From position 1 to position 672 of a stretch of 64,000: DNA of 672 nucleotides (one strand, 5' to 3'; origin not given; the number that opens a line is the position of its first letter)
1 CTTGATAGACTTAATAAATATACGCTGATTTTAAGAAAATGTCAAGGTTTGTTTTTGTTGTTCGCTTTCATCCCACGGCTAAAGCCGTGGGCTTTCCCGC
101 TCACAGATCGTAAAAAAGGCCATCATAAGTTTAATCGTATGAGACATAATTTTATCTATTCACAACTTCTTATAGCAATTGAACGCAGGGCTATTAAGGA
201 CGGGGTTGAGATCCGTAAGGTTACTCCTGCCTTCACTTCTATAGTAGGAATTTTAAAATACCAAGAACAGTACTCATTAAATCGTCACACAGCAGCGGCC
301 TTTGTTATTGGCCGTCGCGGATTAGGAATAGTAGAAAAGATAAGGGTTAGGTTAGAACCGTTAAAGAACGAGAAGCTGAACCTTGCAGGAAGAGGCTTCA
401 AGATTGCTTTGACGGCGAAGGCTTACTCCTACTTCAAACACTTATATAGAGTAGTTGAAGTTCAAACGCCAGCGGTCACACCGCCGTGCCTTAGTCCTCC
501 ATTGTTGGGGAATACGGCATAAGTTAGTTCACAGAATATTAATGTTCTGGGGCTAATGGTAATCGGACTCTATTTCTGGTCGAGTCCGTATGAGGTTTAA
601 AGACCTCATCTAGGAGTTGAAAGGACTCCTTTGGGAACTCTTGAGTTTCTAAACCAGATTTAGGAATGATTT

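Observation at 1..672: Zinc-finger-less TnpB-like remnant followed by a triple stem-loop: possible decayed IS200/IS605 element or omega-RNA locus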

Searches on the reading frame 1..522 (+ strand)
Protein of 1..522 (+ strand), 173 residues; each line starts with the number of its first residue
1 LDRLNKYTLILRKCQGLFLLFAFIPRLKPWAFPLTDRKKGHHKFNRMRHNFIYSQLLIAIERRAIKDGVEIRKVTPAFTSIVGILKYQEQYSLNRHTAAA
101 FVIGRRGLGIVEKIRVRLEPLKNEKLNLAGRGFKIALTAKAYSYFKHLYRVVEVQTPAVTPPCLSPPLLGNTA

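Call 4: search_protein_families(library=pfam, proteins=[window:1-522:+], max_evalue=10)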
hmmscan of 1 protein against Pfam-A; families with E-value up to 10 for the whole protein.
window:1-522:+ (173 aa): 0 families

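Call 5: search_protein_families(library=ncbifam, proteins=[window:1-522:+], max_evalue=10)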
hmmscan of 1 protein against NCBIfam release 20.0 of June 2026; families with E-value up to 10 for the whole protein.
window:1-522:+ (173 aa): 3 families
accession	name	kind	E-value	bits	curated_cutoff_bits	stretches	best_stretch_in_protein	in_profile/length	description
NF040570.1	guided_TnpB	subfamily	4.5e-06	26.2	100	1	38-102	302-363/389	RNA-guided endonuclease TnpB family protein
TIGR01766.2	TIGR01766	domain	0.00053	20.4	32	1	39-80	41-82/82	IS200/IS605 family accessory protein TnpB-related protein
NF049972.1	CRISPR_Cas12f2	exception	0.011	14.6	450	1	37-80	430-473/524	type V CRISPR-associated effector Cas12f2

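Call 6: search_protein_families(library=phrogs, proteins=[window:1-522:+], max_evalue=10)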
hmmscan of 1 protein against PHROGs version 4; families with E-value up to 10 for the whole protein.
window:1-522:+ (173 aa): 1 family
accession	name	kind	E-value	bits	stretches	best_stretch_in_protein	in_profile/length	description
phrog_15123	-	moron, auxiliary metabolic gene and host takeover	0.01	16.9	1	17-34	16-33/57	membrane protein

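Call 8: search_dna_similar(query=window:1-522:+, collection=phages, mode=protein, max_evalue=0.001)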
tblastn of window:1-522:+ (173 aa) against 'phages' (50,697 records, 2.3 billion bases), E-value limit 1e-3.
Records with a match: 4; places in all: 4; records where one place covers at least 80% of the query: 0.
Best place of each record, by identity: <60% 4.
By first word of the organism name: Thermus 4.
By host as written in the record: Thermus thermophilus HB8 2; Thermus thermophilus HB27 2.
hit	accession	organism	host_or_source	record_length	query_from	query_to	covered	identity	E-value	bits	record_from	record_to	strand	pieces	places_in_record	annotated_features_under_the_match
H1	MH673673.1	Thermus phage phiLo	Thermus thermophilus HB8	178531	44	121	45%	47.4%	1e-11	67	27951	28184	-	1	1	putative transposase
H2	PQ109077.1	Thermus phage Lalka27b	Thermus thermophilus HB27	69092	32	114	48%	42.2%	2e-14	76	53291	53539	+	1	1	TnpB-family transposase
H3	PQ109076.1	Thermus phage Lalka27a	Thermus thermophilus HB27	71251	32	114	48%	42.2%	2e-14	76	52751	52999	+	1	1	TnpB-family transposase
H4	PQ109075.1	Thermus phage Lalka8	Thermus thermophilus HB8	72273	32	114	48%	42.2%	2e-14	76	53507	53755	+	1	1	TnpB-family transposase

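Call 9: find_homologous_proteins(query=window:1-522:+)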
Query window:1-522:+ (173 aa): 42 proteins with E <= 0.001 among 163 candidates.
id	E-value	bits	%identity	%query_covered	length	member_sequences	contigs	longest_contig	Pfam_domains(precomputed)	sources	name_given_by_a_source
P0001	2.0e-75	270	100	73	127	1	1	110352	-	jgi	jgi:hypothetical protein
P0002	1.8e-67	245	83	77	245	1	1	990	-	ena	-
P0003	5.2e-67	243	79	80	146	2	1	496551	-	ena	-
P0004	2.1e-62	228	79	77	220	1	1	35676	-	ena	-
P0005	8.1e-61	223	81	75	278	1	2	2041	-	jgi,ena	jgi:IS605 OrfB family transposase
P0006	9.3e-60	219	80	71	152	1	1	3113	-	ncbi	-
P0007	1.9e-59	218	76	76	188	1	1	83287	-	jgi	jgi:IS605 OrfB family transposase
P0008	3.5e-59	218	83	70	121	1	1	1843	-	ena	-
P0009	4.0e-59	217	82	69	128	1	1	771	-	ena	-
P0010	1.1e-58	216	79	69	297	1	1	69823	PF27229.1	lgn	-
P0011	1.3e-58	216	79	73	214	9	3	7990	-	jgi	-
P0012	4.9e-57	211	77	72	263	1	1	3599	-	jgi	jgi:IS605 OrfB family transposase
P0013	1.2e-56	209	78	72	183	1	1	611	-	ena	-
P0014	3.4e-56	208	76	75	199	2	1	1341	-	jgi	-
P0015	5.4e-56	207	78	69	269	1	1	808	-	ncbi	ncbi:unnamed protein product, partial [marine sediment metagenome]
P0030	6.7e-29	119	48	79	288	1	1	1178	-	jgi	jgi:IS605 OrfB family transposase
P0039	6.7e-16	77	60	40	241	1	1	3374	-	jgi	jgi:IS605 OrfB family transposase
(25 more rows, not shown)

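Call 10: get_annotated_region(hit=H2, flank=3000)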
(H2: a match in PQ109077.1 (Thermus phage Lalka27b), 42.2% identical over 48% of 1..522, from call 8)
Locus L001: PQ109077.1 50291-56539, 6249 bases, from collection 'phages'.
description: Thermus phage Lalka27b, complete genome.
organism: Thermus phage Lalka27b (NCBI taxid 3289878)
taxonomy: Viruses
host: Thermus thermophilus HB27; source: hot spring; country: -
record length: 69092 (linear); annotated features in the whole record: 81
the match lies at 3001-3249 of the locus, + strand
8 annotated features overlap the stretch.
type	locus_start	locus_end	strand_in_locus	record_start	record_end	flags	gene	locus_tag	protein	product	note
CDS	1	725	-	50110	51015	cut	-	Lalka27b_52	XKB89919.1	hypothetical protein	-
CDS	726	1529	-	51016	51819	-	-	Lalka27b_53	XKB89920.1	tail fiber protein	-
CDS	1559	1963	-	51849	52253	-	-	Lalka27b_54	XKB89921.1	yqbF-like protein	-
CDS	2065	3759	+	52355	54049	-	-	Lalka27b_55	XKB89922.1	TnpB-family transposase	-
repeat_region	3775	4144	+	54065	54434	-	-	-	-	CRISPR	-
CDS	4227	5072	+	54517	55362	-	-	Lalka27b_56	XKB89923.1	DNMTb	-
CDS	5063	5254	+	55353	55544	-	-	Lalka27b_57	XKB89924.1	hypothetical protein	-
CDS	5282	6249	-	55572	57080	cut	-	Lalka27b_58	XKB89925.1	MCP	-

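Call 11: find_encoding_contigs(protein=P0001, flank=10000)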
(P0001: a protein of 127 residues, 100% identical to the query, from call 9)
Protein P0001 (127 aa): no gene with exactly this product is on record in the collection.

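Call 14: search_protein_families(library=pfam, proteins=[P0010, P0005, P0030, P0039], max_evalue=1)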
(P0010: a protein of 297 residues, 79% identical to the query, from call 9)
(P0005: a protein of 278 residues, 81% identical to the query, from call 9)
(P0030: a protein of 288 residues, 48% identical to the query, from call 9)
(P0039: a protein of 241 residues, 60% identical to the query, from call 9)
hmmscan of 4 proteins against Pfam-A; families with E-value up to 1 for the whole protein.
P0010 (297 aa): 2 families
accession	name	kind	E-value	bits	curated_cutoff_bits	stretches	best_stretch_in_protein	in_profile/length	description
PF15597.11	Imm59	-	0.08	13.9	26.9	1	58-92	29-63/100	Immunity protein 59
PF07282.18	Cas12f1-like_TNB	-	0.096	13.3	26.3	1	183-210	1-28/60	Cas12f1-like, TNB domain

P0005 (278 aa): 1 family
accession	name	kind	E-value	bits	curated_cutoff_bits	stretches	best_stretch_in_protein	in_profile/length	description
PF07282.18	Cas12f1-like_TNB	-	0.0069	17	26.3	1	157-184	1-28/60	Cas12f1-like, TNB domain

P0030 (288 aa): 1 family
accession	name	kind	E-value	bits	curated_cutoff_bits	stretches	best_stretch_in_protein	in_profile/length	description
PF07282.18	Cas12f1-like_TNB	-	0.075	13.6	26.3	1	127-154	1-28/60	Cas12f1-like, TNB domain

P0039 (241 aa): 4 families
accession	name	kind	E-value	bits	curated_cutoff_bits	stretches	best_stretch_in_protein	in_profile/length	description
PF19417.4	RnlA_toxin_N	-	0.025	15.3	24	1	49-101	16-69/82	RNase LS, bacterial toxin N-terminal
PF23393.2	Beta-prop_WDR90_POC16_2nd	-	0.045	13.4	60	1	74-166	40-132/291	WDR90/POC16, second beta-propeller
PF02253.21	PLA1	-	0.076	13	27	1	163-231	133-203/257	Phospholipase A1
PF05525.19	Branch_AA_trans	-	0.26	10.6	22.3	1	148-237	243-331/429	Branched-chain amino acid transport protein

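Call 17: find_encoding_contigs(protein=P0010, flank=6000, max_places=3)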
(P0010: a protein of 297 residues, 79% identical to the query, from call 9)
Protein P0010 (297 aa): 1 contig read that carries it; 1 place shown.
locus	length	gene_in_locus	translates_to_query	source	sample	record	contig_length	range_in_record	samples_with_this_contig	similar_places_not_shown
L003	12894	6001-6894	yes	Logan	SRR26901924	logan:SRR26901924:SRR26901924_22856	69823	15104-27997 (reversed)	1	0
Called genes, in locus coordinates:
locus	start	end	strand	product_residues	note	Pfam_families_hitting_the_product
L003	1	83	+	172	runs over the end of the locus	-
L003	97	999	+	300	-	-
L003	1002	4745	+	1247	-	-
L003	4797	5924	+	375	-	PF13620:CarboxypepD_reg (weak)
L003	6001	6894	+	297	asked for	PF27229:SSO2105_N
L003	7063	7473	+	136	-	-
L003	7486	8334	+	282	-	-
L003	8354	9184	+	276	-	PF20223:DUF6582 (faint)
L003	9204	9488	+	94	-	-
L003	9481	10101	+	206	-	-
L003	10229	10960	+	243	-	-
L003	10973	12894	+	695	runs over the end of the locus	-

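Call 18: find_encoding_contigs(protein=P0003, flank=6000, max_places=3)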
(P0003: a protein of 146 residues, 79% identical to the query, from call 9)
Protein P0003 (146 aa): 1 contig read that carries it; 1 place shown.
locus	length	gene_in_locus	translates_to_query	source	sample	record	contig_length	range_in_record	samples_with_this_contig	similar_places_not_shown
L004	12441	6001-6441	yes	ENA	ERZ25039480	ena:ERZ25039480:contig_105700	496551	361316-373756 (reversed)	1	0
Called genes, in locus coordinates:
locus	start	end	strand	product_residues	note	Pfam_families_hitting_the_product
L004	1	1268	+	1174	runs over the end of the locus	PF01751:Toprim, PF01131:Topoisom_bac, PF14890:Intein_splicing (weak), PF14528:LAGLIDADG_3, PF01131:Topoisom_bac, PF01396:Zn_ribbon_Top1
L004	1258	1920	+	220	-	-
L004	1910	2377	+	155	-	-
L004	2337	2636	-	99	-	-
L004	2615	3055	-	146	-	-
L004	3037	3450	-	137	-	-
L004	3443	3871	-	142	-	PF15891:Nuc_deoxyri_tr2 (weak)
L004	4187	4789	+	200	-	PF00376:MerR, PF12728:HTH_17, PF13411:MerR_1 (weak), PF00239:Resolvase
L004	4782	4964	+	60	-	-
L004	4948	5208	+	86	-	-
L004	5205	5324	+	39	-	-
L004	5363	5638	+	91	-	PF27229:SSO2105_N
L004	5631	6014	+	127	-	-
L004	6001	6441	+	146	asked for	-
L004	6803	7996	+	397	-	PF27229:SSO2105_N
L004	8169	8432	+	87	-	-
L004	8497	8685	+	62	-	-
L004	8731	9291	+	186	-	-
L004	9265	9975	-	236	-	-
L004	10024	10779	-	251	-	-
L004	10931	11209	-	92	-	-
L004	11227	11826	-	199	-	-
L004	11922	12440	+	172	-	-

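Call 19: find_encoding_contigs(protein=P0007, flank=6000, max_places=3)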
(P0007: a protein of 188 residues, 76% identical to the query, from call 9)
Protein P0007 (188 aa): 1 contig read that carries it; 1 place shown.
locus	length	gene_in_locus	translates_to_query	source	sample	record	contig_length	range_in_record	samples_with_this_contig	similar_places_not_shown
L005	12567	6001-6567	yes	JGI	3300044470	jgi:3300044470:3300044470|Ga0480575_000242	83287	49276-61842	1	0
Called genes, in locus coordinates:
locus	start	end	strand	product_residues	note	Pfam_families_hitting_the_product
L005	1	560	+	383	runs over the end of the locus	PF01467:CTP_transf_like, PF01121:CoaE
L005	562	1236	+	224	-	-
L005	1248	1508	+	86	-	-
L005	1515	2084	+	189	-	PF12850:Metallophos_2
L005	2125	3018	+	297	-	PF08433:KTI12, PF13671:AAA_33, PF24694:LNS2_PITM1-3, PF25109:HAD_PNKP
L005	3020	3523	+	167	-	PF00156:Pribosyltran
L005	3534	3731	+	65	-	-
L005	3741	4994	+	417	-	PF03486:HI0933_like (faint), PF07992:Pyr_redox_2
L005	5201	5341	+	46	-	-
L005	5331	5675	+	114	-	PF27229:SSO2105_N (weak)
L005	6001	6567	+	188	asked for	-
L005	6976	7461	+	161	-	-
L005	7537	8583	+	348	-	-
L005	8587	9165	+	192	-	-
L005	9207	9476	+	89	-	-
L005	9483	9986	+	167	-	-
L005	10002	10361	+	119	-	-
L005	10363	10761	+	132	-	-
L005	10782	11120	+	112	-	-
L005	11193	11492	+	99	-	-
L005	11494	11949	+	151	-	-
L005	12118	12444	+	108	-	-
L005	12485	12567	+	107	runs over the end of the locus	-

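Call 20: search_protein_families(library=pfam, proteins=[L004:6803-7996:+, L004:4187-4789:+, L004:5363-5638:+, L005:5331-5675:+, L001:2065-3759:+], max_evalue=0.1)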
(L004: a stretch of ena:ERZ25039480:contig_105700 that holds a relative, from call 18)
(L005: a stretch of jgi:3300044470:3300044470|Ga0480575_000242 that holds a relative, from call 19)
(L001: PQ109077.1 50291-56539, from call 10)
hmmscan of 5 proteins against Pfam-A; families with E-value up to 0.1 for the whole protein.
L004:6803-7996:+ (397 aa): 3 families
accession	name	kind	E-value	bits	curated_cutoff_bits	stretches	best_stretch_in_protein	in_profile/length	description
PF16270.11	DUF4923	-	0.0069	16.7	22.8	1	156-230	65-138/176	Lipocalin-like domain (DUF4923)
PF07282.18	Cas12f1-like_TNB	-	0.018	15.6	26.3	1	277-304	1-28/60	Cas12f1-like, TNB domain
PF21262.3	RRP40_S1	-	0.082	13.3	27.1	0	242-285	21-64/83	Exosome complex component RRP40, S1 domain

L004:4187-4789:+ (200 aa): 14 families
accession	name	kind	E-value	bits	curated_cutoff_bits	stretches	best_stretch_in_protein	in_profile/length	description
PF00239.26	Resolvase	-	4e-19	69.6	23.3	1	62-188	2-131/145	Resolvase, N terminal domain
PF00376.29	MerR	-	9.3e-12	45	28.2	1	7-41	2-37/38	MerR family regulatory protein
PF12728.13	HTH_17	-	9e-10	39.1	27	1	5-53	2-49/51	Helix-turn-helix domain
PF13411.12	MerR_1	-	4.6e-07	30.3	21.6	1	6-50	2-46/69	MerR HTH family regulatory protein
PF01527.26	HTH_Tnp_1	-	0.0079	16.8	24.1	1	5-53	24-73/75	Transposase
PF13542.12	HTH_Tnp_ISL3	-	0.012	15.6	27.4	1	2-26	25-48/51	Helix-turn-helix domain of transposase family ISL3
PF08822.17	DUF1804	-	0.017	15.4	29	1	2-31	17-46/164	Protein of unknown function (DUF1804)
PF13384.12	HTH_23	-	0.019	15.2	24.6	1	5-24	18-37/50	Homeodomain-like domain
PF01724.21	DUF29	-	0.023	15.4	22.5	1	70-119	39-88/138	Domain of unknown function DUF29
PF13551.12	HTH_29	-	0.024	15.2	28.1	1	4-32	12-46/64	Winged helix-turn helix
PF02954.25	HTH_8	-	0.034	14.3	22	1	8-22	22-36/42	Bacterial regulatory protein, Fis family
PF02042.20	RWP-RK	-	0.047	14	29.3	0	4-27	12-35/49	RWP-RK domain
PF13518.12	HTH_28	-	0.065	13.8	25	0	4-26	12-34/52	Helix-turn-helix domain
PF05225.22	HTH_psq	-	0.073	13.3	20.4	0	3-30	15-41/45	helix-turn-helix, Psq domain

L004:5363-5638:+ (91 aa): 0 families

L005:5331-5675:+ (114 aa): 0 families

L001:2065-3759:+ (564 aa): 0 families
